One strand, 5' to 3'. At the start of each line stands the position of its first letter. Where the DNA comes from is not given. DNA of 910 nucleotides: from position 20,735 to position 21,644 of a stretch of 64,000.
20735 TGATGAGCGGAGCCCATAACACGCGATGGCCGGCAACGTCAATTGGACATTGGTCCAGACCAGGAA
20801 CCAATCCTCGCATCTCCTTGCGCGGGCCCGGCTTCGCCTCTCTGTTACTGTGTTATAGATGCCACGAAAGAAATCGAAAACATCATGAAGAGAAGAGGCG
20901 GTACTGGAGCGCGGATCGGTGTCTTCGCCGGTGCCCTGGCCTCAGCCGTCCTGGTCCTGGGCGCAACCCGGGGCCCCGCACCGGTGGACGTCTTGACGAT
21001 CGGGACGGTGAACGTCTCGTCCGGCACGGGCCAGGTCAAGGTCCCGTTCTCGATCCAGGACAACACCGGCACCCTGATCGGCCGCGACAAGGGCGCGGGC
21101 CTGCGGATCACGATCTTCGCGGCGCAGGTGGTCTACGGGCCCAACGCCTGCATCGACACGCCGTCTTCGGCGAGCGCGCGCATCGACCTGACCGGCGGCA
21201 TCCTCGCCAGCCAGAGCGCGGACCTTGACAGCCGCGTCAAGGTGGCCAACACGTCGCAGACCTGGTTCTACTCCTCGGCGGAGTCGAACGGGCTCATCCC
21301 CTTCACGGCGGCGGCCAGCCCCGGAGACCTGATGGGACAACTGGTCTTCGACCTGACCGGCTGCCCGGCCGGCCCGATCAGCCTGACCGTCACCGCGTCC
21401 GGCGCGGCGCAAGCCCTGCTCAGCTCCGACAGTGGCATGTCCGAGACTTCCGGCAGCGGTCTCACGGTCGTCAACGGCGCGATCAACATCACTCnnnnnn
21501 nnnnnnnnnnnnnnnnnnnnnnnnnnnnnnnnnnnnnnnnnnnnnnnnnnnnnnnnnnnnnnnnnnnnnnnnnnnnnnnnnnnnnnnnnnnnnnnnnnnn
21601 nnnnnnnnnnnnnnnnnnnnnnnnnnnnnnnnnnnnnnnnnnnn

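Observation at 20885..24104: Adjacent surface-display pair: IPTL-CTERM-sorted Thr-Pro-repeat protein and a dockerin-bearing PPC-domain protein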

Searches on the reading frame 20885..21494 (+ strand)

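Call 11: find_homologous_proteins(query=window:20885-21494:+, max_evalue=0.01)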
Query window:20885-21494:+ (203 aa): 50 proteins with E <= 0.01 among 2073 candidates.
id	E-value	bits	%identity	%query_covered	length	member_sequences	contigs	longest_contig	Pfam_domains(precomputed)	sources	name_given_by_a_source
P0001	4.7e-98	344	89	96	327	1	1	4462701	-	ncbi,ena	-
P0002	5.1e-76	273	75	83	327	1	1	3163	-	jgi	jgi:hypothetical protein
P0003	1.0e-75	272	72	95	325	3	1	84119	-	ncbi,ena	-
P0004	1.2e-75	271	73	95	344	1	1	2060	PF01839.30,PF13517.13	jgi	jgi:hypothetical protein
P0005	2.2e-75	271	76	83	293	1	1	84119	-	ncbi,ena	-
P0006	1.3e-74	268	70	98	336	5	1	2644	-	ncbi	-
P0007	1.4e-74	268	70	98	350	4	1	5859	-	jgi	-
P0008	1.8e-74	268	75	83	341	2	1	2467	PF01833.31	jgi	jgi:IPT/TIG domain-containing protein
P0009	3.1e-74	267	69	98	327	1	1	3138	-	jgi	jgi:hypothetical protein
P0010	8.1e-74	265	71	95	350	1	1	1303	PF01833.31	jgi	-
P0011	1.7e-73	264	73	83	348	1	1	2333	PF01833.31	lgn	-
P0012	2.9e-73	264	75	83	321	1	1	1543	-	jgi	jgi:hypothetical protein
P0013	4.2e-73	263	74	83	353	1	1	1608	PF01833.31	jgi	jgi:hypothetical protein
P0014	6.5e-73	263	75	83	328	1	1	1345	-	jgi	jgi:hypothetical protein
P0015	8.9e-73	262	70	95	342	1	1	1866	PF01833.31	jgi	jgi:hypothetical protein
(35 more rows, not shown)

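Call 17: search_solved_structures(query=A1, max_evalue=10, show_alignments=2)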
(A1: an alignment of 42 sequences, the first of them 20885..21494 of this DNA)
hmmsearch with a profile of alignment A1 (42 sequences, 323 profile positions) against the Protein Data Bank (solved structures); distinct sequences matched with E-value up to 10: 1.
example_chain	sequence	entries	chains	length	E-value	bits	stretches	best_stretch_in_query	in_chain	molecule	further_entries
2jna_A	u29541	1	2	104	0.81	12.3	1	3-47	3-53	Putative secreted protein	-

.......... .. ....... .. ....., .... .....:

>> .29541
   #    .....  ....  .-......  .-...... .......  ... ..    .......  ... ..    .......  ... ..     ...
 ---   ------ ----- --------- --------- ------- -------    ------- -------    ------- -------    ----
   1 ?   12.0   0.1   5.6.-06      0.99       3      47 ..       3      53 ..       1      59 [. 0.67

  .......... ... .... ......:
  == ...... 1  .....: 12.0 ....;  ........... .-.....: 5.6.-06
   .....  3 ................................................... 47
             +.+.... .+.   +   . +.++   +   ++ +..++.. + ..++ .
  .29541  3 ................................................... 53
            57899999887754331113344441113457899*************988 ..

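Call 18: find_encoding_contigs(protein=P0001, flank=10000, max_places=3)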
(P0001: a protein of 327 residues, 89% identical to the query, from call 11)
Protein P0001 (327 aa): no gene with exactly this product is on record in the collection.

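Call 24: find_related_loci(query=A1, collection=genome_contigs, flank=6000)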
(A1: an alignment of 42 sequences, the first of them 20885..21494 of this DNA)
Query A1 (203 aa) in genome_contigs; peptide patterns used: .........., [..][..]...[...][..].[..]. (x = any residue, [..] = any of these).
16 stretches matched a pattern; 3 encode a relative of the query (tblastn E <= 1e-3); 2 distinct loci.
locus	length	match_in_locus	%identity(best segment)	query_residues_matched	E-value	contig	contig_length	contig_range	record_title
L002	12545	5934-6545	71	4-202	2e-82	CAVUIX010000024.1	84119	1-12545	MAG: uncultured Acidobacteriota bacterium isolate MFD02199.bin.2.111 genome assembly, contig: contig_37983, whole genome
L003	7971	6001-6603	71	4-202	2e-82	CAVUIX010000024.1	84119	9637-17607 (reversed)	MAG: uncultured Acidobacteriota bacterium isolate MFD02199.bin.2.111 genome assembly, contig: contig_37983, whole genome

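Call 25: predict_structure(alignment_id=A1)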
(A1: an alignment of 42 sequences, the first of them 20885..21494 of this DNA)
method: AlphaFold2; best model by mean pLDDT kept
length: 203 residues; sequences in the alignment: 42
mean_pLDDT: 83.7   pTM: 0.77
mean pLDDT of the five models: 83.7, 69.5, 62.7, 59.4, 55.0
residues with pLDDT >= 90: 133; 70-90: 35; 50-70: 6; < 50: 29
segments of 3 or more residues with pLDDT < 50: 1-29
pLDDT, mean of each block of 10 residues (from residue 1): 39 34 38 88 95 96 90 92 94 95 92 92 95 76 90 96 96 87 91 95 96
secondary structure, 60 per line:
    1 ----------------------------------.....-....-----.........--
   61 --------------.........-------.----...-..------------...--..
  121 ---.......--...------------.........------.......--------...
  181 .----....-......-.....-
elements in order: E35-39 E41-44 E50-58 E75-83 E114-116 E124-130 E148-156 E163-169 E178-181 E186-189 E191-196 E198-202

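Call 27: fold_search(model_id=the predicted structure, library=pdb)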
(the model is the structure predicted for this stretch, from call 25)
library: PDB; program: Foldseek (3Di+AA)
matches with E <= 10: 1469; with E <= 0.001: 14
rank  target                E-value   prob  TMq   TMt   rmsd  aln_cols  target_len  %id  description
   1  6kgf_A                5.7e-07  1.00  0.54  0.74   3.6       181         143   15  Crystal structure of CaDoc0917(R16D)-CaCohA2 complex at pH 8.2 (released 2020-07-08)
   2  2zf9_B                7.1e-07  1.00  0.52  0.57   5.5       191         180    9  Crystal structure of a type III cohesin module from the cellulosomal ScaE cell-surface anchoring scaffoldin of Ruminoc (released 2008-12-30)
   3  2zf9_D                2.2e-06  1.00  0.50  0.55   5.7       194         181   11  Crystal structure of a type III cohesin module from the cellulosomal ScaE cell-surface anchoring scaffoldin of Ruminoc (released 2008-12-30)
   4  2zf9_A                2.6e-06  1.00  0.50  0.55   5.9       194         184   11  Crystal structure of a type III cohesin module from the cellulosomal ScaE cell-surface anchoring scaffoldin of Ruminoc (released 2008-12-30)
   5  4n2o_E                3.2e-05  1.00  0.44  0.47   7.5       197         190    9  Structure of a novel autonomous cohesin protein from Ruminococcus flavefaciens (released 2013-12-18)
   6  8ajy_C                3.4e-05  1.00  0.47  0.48   4.3       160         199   11  Ruminococcus flavefaciens Cohesin-Dockerin structure: dockerin from ScaH adaptor scaffoldin in complex with the cohesi (released 2022-11-02)
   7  4n2o_F                3.6e-05  1.00  0.52  0.54   4.7       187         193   10  Structure of a novel autonomous cohesin protein from Ruminococcus flavefaciens (released 2013-12-18)
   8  4n2o_C                4.0e-05  1.00  0.44  0.46   7.5       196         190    9  Structure of a novel autonomous cohesin protein from Ruminococcus flavefaciens (released 2013-12-18)
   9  4n2o_D                6.2e-05  1.00  0.44  0.47   7.5       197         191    9  Structure of a novel autonomous cohesin protein from Ruminococcus flavefaciens (released 2013-12-18)
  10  8ajy_A                7.4e-05  1.00  0.47  0.48   4.2       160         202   11  Ruminococcus flavefaciens Cohesin-Dockerin structure: dockerin from ScaH adaptor scaffoldin in complex with the cohesi (released 2022-11-02)
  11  9gvb_A                2.1e-04  1.00  0.47  0.48   4.3       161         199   10  Ruminococcus flavefaciens Coh-Doc complex between a group 2 Dockerin and the Cohesin from cell surface attached scaffo (released 2025-10-08)
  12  3fnk_B                3.2e-04  1.00  0.47  0.55   5.9       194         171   12  Crystal structure of the second type II cohesin module from the cellulosomal adaptor ScaA scaffoldin of Acetivibrio ce (released 2009-06-23)
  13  3fnk_C                6.2e-04  1.00  0.50  0.57   5.2       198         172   13  Crystal structure of the second type II cohesin module from the cellulosomal adaptor ScaA scaffoldin of Acetivibrio ce (released 2009-06-23)
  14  3l8q_A                9.6e-04  1.00  0.50  0.32   5.6       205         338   13  Structure analysis of the type II cohesin dyad from the adaptor ScaA scaffoldin of Acetivibrio cellulolyticus (released 2010-05-05)
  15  1qzn                  2.1e-03  1.00  0.49  0.56   5.7       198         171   12  Crystal Structure Analysis of a type II cohesin domain from the cellulosome of Acetivibrio cellulolyticus (released 2004-09-21)
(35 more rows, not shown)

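Call 38: search_protein_families(library=pfam, proteins=[window:20984-21494:+], max_evalue=10)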
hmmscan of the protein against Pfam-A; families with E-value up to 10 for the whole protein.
window:20984-21494:+ (170 aa): 0 families

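Call 39: search_protein_families(library=ncbifam, proteins=[window:20984-21494:+], max_evalue=10)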
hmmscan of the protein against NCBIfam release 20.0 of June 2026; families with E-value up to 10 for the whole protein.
window:20984-21494:+ (170 aa): 0 families

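Call 64: search_protein_families(library=ncbifam, proteins=[L002:8706-9761:+], max_evalue=10)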
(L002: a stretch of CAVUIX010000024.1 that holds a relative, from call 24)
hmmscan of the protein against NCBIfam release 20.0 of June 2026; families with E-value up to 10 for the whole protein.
L002:8706-9761:+ (351 aa): 3 families
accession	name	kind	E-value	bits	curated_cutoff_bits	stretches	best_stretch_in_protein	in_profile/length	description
NF047494.1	Lepto_SBBP_lipo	equivalog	6.9e-16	58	400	3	29-116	132-210/466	SBBP repeat beta-propeller lipoprotein, LipL53 family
NF041540.1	dockerin_GC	domain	0.005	17.2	29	2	282-338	9-65/67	GC-type dockerin domain-anchored protein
NF010588.0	PRK13981.1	equivalog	0.24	9.7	479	1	71-118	190-239/546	NAD+ synthase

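Call 69: search_protein_representatives(alignment_id=A4)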
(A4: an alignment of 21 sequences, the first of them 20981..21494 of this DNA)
Query: 21 sequences, 170 profile positions. Proteins with E-value up to 0.001 (for the whole library): 219; up to 1e-10: 97; up to 1e-30: 17. The best 150 are listed.
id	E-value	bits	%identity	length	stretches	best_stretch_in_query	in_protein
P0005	6.4e-93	325.5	-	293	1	1-170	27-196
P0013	7.0e-93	325.3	-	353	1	1-170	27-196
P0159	9.5e-91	318.4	-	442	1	1-170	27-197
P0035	1.7e-89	314.3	-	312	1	1-170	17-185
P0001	7.9e-87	305.6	-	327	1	1-170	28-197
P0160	7.1e-77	273.2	-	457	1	2-158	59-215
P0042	4.4e-74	264.2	-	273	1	2-145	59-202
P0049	5.6e-57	208.5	-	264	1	57-170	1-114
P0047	2.1e-54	200.1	-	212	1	47-170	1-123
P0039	1.4e-49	184.4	-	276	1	1-103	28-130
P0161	3.0e-37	144.3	-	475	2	2-128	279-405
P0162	5.8e-37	143.3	-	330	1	2-170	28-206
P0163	3.5e-34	134.3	-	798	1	2-170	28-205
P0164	1.9e-33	131.9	-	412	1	2-170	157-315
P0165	7.4e-33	130.0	-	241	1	2-170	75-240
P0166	2.2e-31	125.2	-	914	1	2-170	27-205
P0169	6.6e-28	113.9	-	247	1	1-168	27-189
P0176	4.7e-23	98.1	-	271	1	2-169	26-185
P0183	8.9e-19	84.1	-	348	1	1-170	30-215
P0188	6.8e-18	81.3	-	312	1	1-170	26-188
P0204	4.4e-15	72.1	-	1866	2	16-170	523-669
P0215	1.7e-13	66.9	-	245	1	1-168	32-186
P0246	8.2e-11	58.2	-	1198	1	2-168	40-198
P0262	7.5e-10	55.1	-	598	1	7-170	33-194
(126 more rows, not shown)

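Call 73: find_encoding_contigs(protein=P0183, flank=6000, max_places=3)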
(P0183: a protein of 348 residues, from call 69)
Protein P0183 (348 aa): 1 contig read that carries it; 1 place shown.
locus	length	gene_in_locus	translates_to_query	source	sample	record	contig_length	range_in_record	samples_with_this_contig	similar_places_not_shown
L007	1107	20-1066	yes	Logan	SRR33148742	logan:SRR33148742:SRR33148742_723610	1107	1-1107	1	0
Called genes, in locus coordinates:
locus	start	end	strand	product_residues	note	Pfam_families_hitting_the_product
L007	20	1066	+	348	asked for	-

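Call 74: find_encoding_contigs(protein=P0176, flank=6000, max_places=3)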
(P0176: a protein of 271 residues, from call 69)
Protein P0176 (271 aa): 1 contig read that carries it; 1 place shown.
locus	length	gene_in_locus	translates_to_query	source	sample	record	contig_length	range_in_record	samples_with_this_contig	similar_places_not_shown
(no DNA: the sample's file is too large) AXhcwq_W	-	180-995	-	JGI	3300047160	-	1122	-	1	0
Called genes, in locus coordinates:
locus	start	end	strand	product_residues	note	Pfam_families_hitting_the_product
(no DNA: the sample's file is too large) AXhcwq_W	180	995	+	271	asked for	-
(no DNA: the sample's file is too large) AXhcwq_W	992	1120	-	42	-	?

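Call 75: find_related_loci(query=A4, collection=metagenome_contigs, flank=8000)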
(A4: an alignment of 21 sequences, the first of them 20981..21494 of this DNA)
Query A4 (171 aa) in metagenome_contigs; peptide patterns used: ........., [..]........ (x = any residue, [..] = any of these).
90 stretches matched a pattern; 21 encode a relative of the query (tblastn E <= 1e-3); 21 distinct loci.
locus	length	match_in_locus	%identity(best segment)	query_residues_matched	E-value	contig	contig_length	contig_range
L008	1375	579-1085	75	3-170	7e-86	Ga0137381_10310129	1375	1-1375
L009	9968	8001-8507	75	3-170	1e-80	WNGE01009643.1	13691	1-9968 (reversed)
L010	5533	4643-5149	75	3-170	7e-79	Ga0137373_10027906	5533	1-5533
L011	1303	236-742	74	3-170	5e-84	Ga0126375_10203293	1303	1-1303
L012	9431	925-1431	75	3-170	3e-78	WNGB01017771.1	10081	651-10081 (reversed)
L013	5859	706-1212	74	3-170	3e-78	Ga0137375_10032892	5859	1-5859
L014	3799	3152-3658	74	3-170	5e-78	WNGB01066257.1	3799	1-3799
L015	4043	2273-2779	75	3-170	4e-78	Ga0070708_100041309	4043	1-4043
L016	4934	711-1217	74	3-170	1e-77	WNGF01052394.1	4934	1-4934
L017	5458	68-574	73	3-170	1e-76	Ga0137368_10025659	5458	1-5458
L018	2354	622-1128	74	3-170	3e-77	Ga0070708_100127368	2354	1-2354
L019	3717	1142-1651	72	3-170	2e-74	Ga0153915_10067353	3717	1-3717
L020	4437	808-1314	72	3-170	3e-74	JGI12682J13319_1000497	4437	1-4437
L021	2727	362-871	71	3-170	5e-74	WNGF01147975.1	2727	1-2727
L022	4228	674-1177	68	3-170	2e-70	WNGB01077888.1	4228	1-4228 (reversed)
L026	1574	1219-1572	71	3-120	2e-53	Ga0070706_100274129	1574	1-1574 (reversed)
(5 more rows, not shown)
